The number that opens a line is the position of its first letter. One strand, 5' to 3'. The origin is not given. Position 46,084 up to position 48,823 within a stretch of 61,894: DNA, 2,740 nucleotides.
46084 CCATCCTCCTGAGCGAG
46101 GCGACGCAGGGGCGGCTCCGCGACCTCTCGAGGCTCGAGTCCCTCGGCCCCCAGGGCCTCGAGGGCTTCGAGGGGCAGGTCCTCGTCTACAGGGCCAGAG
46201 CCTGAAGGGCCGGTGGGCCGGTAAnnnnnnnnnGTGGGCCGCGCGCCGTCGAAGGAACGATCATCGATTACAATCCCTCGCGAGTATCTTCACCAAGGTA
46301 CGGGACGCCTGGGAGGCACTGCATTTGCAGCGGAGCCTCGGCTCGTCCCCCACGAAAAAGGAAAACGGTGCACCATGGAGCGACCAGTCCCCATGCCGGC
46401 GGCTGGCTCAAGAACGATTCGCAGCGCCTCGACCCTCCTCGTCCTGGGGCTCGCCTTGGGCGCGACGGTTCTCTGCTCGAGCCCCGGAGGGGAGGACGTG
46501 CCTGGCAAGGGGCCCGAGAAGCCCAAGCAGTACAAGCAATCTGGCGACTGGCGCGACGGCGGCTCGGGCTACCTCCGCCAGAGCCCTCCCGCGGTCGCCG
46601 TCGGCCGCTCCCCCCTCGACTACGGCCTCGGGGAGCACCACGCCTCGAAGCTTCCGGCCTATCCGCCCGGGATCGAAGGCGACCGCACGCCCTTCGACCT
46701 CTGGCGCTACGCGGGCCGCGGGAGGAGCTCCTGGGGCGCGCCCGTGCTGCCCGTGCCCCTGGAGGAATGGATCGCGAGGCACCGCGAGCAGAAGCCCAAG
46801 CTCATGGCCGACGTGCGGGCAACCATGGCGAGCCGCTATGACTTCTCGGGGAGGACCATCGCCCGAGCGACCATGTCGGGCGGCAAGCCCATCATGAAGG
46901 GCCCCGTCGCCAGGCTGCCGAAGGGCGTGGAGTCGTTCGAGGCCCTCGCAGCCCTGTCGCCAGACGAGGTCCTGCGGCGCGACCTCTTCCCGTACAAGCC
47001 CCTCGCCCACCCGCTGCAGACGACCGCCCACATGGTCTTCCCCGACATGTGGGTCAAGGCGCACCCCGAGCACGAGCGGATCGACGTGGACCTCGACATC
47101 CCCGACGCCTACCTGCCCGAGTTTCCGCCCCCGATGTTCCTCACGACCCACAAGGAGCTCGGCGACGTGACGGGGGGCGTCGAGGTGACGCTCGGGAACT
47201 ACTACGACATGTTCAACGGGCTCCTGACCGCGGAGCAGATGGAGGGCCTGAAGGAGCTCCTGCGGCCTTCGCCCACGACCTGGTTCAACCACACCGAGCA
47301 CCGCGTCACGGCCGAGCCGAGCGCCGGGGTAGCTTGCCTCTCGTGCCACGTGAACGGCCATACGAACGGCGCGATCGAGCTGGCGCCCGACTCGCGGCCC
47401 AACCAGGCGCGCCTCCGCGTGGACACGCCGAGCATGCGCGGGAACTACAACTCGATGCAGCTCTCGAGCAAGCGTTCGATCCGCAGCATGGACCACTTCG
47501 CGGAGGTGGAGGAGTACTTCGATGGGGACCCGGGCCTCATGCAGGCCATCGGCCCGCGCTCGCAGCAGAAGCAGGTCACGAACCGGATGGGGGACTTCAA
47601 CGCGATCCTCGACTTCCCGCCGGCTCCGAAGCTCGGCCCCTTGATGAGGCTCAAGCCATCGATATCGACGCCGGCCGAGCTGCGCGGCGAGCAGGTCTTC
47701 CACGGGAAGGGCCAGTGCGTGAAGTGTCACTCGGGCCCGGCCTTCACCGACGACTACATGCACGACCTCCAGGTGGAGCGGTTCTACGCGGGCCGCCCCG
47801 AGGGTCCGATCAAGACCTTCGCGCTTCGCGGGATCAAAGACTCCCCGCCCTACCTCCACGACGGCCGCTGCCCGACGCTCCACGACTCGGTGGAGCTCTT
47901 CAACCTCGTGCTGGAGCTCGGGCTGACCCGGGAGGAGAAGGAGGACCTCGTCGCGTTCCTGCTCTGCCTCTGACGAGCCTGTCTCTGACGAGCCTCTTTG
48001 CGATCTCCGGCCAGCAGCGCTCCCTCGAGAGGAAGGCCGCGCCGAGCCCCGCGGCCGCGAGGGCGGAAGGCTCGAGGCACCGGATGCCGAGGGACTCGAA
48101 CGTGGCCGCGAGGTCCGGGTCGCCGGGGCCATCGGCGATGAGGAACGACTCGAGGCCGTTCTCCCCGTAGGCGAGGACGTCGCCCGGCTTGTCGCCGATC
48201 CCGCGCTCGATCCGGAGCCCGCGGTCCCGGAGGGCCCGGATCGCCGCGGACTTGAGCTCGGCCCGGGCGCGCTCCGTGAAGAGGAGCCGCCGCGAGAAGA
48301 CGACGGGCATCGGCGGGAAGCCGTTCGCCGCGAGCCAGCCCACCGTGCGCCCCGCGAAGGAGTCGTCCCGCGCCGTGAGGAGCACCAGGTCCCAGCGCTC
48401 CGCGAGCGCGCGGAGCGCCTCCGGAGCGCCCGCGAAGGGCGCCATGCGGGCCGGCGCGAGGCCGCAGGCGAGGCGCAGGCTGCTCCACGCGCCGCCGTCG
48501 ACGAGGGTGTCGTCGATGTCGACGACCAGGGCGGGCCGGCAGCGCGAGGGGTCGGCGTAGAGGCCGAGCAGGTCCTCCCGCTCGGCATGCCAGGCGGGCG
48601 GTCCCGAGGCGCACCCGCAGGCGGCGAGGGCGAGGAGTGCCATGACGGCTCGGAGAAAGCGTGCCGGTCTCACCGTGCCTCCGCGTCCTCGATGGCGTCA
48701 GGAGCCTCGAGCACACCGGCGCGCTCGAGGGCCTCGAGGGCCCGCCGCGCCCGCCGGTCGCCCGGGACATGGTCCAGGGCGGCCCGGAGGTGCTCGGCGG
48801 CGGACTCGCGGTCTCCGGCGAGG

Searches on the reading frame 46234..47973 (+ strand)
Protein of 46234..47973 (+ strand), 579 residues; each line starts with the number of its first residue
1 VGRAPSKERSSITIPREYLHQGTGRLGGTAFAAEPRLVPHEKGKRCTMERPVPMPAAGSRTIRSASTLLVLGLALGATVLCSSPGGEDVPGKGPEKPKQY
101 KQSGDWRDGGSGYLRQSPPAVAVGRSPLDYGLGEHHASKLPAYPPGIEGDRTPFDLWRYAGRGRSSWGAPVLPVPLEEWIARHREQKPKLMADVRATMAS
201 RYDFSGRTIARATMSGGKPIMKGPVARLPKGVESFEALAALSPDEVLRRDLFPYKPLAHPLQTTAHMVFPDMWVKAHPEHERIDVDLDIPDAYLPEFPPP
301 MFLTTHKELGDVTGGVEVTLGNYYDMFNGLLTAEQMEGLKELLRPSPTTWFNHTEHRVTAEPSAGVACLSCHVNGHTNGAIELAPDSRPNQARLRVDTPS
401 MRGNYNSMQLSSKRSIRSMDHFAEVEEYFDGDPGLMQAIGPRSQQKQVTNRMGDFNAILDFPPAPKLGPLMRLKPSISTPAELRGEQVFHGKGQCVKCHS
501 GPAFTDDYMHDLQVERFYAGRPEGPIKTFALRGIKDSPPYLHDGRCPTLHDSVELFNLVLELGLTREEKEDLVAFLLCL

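Call 4: search_protein_families(library=pfam, proteins=[window:46234-47973:+], max_evalue=0.01)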
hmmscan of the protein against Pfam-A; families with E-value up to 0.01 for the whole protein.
window:46234-47973:+ (579 aa): 0 families

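Call 15: find_related_loci(query=window:46234-47973:+, collection=genome_contigs, flank=10000)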
Query window:46234-47973:+ (579 aa) in genome_contigs; peptide patterns used: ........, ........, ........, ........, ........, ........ (x = any residue, [..] = any of these).
194 stretches matched a pattern; 159 encode a relative of the query (tblastn E <= 1e-3); the best 80 are kept; 80 distinct loci.
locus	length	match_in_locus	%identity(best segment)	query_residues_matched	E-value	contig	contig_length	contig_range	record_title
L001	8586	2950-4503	77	69-579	0e+0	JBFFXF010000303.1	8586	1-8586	MAG: Planctomycetota bacterium isolate Mix_sand01.2020.11.D.10 k141_570177_length_8586_cov_15.6340, whole genome shotgun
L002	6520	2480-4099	72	50-579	0e+0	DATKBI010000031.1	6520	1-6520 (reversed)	MAG TPA_asm: Planctomycetaceae bacterium isolate SMAG_U14416 k141_3411973, whole genome shotgun sequence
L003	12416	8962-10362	78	113-579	0e+0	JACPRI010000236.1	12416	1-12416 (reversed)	MAG: Verrucomicrobia bacterium isolate NC_groundwater_675_Ag_B-0.1um_59_41 B_1_S1_Biohub_coassembly_k141_2754348, whole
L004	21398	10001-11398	78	113-579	0e+0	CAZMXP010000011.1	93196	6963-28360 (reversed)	MAG TPA_asm: uncultured Planctomycetaceae bacterium isolate SRP287453_co1_191 genome assembly, contig: NODE_284_length_9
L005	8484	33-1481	76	95-579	0e+0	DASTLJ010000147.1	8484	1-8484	MAG TPA_asm: Verrucomicrobiia bacterium isolate SMAG_U2734 k141_294317, whole genome shotgun sequence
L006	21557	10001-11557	71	58-579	0e+0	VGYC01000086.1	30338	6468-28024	MAG: Planctomycetota bacterium isolate K_Offshore_120m_mx_222 K_Offshore_120m_mx_222_Ga0194131_10002463, whole genome sh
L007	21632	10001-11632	69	40-579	0e+0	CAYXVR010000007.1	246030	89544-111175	MAG TPA_asm: uncultured Nannocystaceae bacterium isolate binchicken_co179_119 genome assembly, contig: NODE_201_length_2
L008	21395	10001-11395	75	113-579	0e+0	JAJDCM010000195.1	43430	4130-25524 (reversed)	MAG: Planctomycetota bacterium isolate OFTM205 OFTM205_194, whole genome shotgun sequence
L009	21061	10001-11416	76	110-579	0e+0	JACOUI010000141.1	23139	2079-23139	MAG: Planctomycetia bacterium isolate NC_groundwater_66_Pr7_S-0.65um_66_19 FFV18_Sp65_scaffold_393573, whole genome shot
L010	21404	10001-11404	78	111-579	0e+0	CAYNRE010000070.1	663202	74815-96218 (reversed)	MAG TPA_asm: uncultured Pirellulales bacterium isolate binchicken_co200_123 genome assembly, contig: k141_477269, whole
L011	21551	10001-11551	70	63-579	0e+0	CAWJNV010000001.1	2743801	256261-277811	MAG: uncultured Sphingobacteriales bacterium isolate MFD02840.bin.1.97 genome assembly, contig: contig_32, whole genome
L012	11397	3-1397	77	117-579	0e+0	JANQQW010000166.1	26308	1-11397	MAG: Planctomycetaceae bacterium isolate IP29b_bin.4 k99_104648, whole genome shotgun sequence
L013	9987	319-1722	75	113-579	0e+0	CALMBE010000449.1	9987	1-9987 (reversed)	MAG TPA_asm: uncultured Planctomycetaceae bacterium isolate SRR5739202_bin.32_CONCOCT_v1.1_MAG genome assembly, contig:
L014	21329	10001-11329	77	137-579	0e+0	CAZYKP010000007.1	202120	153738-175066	MAG TPA_asm: uncultured Pirellulales bacterium isolate SRP128890_co1_145 genome assembly, contig: NODE_52_length_202120_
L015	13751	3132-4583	71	101-579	0e+0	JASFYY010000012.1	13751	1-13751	MAG: Verrucomicrobiota bacterium isolate MAY_MAG_00011 ALL_000000004469, whole genome shotgun sequence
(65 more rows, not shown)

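Call 44: search_protein_families(library=ncbifam, proteins=[window:46234-47973:+], max_evalue=0.1)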
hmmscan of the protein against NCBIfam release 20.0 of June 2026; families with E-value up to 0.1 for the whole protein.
window:46234-47973:+ (579 aa): 5 families
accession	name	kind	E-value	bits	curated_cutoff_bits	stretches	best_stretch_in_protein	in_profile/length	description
TIGR03981.2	SAM_quin_mod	hypoth_equivalog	5.5e-08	32.1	340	1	479-520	264-305/411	His-Xaa-Ser system-associated MauG-like protein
TIGR03791.1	TTQ_mauG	equivalog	5.9e-08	32.3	443.85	1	446-554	124-242/291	tryptophan tryptophylquinone biosynthesis enzyme MauG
TIGR04039.1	MXAN_0977_Heme2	hypoth_equivalog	4.1e-07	29.4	362.85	1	480-513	170-204/336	MbnH family di-heme enzyme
NF040606.1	CytoC_perox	subfamily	0.0056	15.9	150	0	527-551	427-451/524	di-heme-cytochrome C peroxidase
NF033196.2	c_type_nonphoto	exception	0.019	15.1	70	0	361-411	23-72/98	c-type cytochrome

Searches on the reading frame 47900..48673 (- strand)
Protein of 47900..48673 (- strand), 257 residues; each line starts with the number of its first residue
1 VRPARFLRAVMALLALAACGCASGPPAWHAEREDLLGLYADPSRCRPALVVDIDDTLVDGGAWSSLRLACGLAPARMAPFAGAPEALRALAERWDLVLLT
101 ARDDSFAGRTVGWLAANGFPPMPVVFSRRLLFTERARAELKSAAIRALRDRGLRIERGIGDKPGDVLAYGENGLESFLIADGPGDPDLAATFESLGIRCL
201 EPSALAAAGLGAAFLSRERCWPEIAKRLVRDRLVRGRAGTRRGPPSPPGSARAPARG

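Call 4: search_protein_families(library=pfam, proteins=[window:47900-48673:-], max_evalue=0.01)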
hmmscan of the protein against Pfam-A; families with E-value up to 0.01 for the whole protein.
window:47900-48673:- (257 aa): 2 families
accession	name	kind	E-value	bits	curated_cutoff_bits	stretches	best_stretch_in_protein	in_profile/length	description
PF24694.1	LNS2_PITM1-3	-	7.7e-07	29.6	27.7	1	50-175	2-116/124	PITM 1-3, LNS2 domain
PF03767.20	Acid_phosphat_B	-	0.0089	16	27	0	95-177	138-220/230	HAD superfamily, subfamily IIIB (Acid phosphatase)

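Call 44: search_protein_families(library=ncbifam, proteins=[window:47900-48673:-], max_evalue=0.1)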
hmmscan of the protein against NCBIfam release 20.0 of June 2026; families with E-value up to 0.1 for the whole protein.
window:47900-48673:- (257 aa): 1 family
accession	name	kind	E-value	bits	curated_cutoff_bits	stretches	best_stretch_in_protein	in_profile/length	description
TIGR01675.1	plant-AP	equivalog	0.084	12.1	264.3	0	95-167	138-210/229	plant acid phosphatase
